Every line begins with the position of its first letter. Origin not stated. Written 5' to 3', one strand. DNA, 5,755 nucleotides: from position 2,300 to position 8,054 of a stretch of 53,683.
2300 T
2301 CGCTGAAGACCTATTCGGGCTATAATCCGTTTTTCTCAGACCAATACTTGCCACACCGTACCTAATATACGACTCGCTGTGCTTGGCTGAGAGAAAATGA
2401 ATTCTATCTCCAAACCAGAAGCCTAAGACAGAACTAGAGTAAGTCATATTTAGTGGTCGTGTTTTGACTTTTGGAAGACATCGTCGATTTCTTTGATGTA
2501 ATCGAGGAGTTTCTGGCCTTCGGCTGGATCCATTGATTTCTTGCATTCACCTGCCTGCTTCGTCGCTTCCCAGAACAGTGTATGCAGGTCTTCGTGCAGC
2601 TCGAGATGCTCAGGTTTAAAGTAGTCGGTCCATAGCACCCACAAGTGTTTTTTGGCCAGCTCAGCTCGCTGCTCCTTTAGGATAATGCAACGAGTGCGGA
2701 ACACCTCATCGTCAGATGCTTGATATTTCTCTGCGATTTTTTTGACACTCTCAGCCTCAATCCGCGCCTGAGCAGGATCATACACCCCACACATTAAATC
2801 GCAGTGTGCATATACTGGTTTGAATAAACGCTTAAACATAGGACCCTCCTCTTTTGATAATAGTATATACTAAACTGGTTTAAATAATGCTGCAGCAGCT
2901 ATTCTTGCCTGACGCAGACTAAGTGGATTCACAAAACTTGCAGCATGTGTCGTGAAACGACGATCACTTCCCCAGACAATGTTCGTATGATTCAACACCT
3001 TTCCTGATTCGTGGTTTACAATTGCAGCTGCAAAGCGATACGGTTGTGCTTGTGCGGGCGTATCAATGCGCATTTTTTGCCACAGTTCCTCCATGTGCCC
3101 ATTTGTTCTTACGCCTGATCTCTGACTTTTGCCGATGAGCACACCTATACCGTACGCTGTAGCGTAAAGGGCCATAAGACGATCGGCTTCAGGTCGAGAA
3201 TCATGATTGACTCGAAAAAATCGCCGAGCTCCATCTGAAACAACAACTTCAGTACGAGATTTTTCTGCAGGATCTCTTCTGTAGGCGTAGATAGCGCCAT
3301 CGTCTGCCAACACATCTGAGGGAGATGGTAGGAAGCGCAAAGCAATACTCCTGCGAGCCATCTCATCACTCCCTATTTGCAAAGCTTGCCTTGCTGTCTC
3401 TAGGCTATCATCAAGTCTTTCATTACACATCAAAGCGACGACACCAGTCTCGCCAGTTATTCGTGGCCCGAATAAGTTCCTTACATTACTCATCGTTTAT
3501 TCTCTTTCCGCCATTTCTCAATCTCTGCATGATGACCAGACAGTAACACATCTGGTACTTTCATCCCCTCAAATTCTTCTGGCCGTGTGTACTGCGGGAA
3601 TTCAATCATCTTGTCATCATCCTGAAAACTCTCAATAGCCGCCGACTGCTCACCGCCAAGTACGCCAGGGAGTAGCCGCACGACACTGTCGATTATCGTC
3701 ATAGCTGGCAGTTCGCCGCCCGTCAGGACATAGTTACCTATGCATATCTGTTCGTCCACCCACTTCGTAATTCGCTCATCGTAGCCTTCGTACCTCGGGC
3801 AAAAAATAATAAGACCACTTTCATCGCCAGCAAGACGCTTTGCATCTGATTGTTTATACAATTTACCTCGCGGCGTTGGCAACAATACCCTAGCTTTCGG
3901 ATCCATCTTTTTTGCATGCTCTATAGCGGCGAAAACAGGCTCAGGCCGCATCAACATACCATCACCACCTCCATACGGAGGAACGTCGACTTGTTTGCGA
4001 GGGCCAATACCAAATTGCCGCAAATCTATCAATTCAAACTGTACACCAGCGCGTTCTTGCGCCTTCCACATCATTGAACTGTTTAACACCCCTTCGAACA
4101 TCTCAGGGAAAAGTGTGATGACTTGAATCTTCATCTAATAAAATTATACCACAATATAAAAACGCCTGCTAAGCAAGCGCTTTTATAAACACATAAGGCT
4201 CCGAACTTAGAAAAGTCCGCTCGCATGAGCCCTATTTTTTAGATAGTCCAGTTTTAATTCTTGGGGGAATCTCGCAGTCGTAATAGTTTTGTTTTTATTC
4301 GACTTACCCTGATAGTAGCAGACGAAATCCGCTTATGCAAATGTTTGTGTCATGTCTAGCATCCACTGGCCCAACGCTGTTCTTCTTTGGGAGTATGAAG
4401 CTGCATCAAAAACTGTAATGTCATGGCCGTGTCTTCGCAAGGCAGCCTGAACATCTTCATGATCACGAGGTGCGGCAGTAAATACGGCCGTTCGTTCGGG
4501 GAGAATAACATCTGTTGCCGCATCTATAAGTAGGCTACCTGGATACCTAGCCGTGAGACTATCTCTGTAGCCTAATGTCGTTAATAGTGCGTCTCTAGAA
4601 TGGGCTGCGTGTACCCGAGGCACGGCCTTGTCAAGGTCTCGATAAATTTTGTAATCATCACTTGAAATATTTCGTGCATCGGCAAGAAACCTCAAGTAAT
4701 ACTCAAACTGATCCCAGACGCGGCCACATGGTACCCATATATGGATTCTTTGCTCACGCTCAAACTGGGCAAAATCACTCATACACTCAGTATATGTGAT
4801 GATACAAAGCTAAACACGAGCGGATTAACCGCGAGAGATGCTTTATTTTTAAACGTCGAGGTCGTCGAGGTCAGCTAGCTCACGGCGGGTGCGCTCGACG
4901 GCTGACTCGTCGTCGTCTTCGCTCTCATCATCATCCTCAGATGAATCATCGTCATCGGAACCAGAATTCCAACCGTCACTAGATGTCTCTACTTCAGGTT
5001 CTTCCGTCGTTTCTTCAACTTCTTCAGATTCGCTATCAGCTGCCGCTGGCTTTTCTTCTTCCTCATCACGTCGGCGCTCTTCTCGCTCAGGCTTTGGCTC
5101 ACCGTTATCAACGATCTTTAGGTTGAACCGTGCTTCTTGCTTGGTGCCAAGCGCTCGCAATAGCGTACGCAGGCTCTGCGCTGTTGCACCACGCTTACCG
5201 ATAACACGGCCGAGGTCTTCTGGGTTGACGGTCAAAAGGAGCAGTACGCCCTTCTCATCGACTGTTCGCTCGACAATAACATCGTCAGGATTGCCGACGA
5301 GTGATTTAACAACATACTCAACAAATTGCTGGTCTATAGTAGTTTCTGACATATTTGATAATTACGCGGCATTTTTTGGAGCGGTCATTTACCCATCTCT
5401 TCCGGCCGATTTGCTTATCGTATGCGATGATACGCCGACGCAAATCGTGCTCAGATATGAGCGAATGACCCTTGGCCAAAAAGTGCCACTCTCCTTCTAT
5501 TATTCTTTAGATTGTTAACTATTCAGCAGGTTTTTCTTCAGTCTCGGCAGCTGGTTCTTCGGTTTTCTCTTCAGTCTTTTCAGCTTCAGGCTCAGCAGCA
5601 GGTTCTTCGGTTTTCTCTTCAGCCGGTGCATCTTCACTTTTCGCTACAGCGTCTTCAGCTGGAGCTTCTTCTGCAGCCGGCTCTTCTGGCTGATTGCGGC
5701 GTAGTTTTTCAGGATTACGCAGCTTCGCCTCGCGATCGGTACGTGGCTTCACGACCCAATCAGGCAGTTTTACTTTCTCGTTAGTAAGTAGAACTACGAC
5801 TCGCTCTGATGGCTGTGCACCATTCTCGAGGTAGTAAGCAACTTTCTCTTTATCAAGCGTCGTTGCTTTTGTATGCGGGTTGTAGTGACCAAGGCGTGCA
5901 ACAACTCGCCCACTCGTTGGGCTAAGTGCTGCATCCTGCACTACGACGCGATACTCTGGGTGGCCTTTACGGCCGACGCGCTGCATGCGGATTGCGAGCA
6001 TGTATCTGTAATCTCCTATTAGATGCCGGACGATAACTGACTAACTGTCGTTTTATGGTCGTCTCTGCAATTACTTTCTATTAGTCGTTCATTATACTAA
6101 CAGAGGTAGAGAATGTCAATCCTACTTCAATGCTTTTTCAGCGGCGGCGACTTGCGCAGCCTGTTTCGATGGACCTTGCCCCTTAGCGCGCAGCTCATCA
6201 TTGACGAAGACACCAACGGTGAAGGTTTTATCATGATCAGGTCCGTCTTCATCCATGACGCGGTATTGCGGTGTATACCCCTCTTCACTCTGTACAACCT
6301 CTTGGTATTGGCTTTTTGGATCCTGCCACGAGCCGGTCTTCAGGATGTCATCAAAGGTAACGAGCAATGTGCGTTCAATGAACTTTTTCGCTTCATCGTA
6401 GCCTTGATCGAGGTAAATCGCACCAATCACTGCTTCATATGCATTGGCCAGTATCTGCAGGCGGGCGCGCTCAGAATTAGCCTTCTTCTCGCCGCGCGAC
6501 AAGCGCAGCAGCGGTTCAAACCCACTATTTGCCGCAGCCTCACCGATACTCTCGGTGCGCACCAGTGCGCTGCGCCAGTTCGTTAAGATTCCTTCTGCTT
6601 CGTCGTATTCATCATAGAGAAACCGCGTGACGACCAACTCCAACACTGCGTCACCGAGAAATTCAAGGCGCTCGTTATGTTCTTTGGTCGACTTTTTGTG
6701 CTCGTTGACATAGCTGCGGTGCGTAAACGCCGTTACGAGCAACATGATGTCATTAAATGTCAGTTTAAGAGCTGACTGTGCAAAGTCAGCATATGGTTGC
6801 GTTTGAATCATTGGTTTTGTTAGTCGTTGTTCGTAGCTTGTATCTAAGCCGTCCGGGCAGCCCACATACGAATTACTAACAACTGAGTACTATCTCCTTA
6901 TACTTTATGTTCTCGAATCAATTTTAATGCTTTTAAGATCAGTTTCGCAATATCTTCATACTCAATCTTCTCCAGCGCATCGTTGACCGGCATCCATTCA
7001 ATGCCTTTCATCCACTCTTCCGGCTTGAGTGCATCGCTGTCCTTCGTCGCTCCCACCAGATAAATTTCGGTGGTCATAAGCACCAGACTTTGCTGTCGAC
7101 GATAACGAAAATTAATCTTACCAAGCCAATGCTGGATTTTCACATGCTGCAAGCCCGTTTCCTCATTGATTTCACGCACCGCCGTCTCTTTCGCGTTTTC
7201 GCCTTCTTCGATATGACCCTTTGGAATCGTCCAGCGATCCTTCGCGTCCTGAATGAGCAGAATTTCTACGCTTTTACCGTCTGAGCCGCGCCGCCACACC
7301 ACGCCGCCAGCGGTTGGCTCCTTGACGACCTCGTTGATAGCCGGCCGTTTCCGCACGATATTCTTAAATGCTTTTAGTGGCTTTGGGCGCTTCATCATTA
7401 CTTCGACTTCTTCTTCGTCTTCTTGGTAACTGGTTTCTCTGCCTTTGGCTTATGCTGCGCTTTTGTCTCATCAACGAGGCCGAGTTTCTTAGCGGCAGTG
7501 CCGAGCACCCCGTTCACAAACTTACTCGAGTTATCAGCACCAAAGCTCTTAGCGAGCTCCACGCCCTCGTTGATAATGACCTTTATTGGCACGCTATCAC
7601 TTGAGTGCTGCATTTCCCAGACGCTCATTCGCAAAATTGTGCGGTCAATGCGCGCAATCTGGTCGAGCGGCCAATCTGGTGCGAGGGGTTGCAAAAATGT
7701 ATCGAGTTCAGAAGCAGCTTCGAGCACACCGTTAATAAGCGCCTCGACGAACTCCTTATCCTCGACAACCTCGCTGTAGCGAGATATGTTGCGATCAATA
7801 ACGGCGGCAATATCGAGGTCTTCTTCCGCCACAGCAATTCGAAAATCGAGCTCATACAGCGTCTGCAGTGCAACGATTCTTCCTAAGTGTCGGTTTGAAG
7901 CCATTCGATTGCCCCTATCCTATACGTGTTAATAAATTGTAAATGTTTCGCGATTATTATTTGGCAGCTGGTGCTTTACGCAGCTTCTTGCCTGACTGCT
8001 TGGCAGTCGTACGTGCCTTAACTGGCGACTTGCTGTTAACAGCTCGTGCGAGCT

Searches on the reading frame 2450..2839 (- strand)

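Call 82: search_protein_families(library=pfam, proteins=[window:2450-2839:-], max_evalue=0.001)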
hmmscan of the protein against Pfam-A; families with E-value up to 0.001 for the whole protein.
window:2450-2839:- (129 aa): 1 family
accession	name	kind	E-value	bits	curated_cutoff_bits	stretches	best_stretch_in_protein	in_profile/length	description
PF09055.16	Sod_Ni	-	4.8e-40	137.5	25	1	9-126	3-127/127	Nickel-containing superoxide dismutase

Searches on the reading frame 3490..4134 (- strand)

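Call 82: search_protein_families(library=pfam, proteins=[window:3490-4134:-], max_evalue=0.001)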
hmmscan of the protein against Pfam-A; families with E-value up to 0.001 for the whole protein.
window:3490-4134:- (214 aa): 1 family
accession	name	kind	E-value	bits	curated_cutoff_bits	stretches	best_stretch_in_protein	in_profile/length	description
PF01746.26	tRNA_m1G_MT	-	1.3e-52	178.9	27.3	1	24-212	3-185/195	tRNA (Guanine-1)-methyltransferase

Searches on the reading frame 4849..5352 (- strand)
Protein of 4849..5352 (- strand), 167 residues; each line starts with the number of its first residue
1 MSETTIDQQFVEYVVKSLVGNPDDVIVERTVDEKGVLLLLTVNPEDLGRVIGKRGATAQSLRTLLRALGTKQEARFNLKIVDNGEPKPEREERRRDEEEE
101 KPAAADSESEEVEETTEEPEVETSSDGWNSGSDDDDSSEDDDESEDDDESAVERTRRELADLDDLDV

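Call 82: search_protein_families(library=pfam, proteins=[window:4849-5352:-], max_evalue=0.001)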
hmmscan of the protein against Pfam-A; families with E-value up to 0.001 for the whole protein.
window:4849-5352:- (167 aa): 1 family
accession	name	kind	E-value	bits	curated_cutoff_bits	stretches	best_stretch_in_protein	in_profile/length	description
PF13083.13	KH_KhpA-B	-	1.4e-20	73.4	32.1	1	8-80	1-73/73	KhpA/KhpB, KH domain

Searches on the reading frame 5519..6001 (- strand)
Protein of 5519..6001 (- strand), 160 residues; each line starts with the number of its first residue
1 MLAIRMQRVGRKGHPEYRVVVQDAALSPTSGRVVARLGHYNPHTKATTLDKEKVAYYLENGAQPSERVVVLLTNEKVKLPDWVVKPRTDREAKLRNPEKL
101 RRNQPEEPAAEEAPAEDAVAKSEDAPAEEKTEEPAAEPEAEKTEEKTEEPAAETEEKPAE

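Call 82: search_protein_families(library=pfam, proteins=[window:5519-6001:-], max_evalue=0.001)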
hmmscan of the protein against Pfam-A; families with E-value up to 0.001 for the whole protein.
window:5519-6001:- (160 aa): 1 family
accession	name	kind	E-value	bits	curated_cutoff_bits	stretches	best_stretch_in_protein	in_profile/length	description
PF00886.24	Ribosomal_S16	-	2.4e-15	56.7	27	1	8-65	1-62/62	Ribosomal protein S16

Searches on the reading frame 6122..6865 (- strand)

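Call 82: search_protein_families(library=pfam, proteins=[window:6122-6865:-], max_evalue=0.001)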
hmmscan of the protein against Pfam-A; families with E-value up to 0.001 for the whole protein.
window:6122-6865:- (247 aa): 4 families
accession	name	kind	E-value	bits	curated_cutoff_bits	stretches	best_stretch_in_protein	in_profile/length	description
PF14622.11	Ribonucleas_3_3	-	6.6e-38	130.2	35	1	40-168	2-125/128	Ribonuclease-III-like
PF00636.31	Ribonuclease_3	-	2.4e-22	80.1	27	1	65-155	1-102/102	Ribonuclease III domain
PF00035.32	dsrm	-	1e-13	52.1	23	1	183-247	1-64/66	Double-stranded RNA binding motif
PF22935.1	RM44_endonuclase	-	3.5e-05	24.3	27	1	38-149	18-138/139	Large ribosomal subunit protein mL44, endonuclease domain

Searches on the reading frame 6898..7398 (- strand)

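Call 82: search_protein_families(library=pfam, proteins=[window:6898-7398:-], max_evalue=0.001)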
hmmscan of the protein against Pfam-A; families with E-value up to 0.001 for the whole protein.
window:6898-7398:- (166 aa): 1 family
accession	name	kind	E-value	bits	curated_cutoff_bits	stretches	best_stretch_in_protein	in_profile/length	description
PF00293.34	NUDIX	-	9.7e-19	68.1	21.1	1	32-152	7-129/134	NUDIX domain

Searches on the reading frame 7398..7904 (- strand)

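Call 82: search_protein_families(library=pfam, proteins=[window:7398-7904:-], max_evalue=0.001)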
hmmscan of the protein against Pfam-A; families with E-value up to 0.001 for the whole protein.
window:7398-7904:- (168 aa): 1 family
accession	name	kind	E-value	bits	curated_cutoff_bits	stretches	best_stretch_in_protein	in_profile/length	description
PF01029.23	NusB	-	2.1e-30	106.2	23.1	1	9-139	4-133/133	NusB family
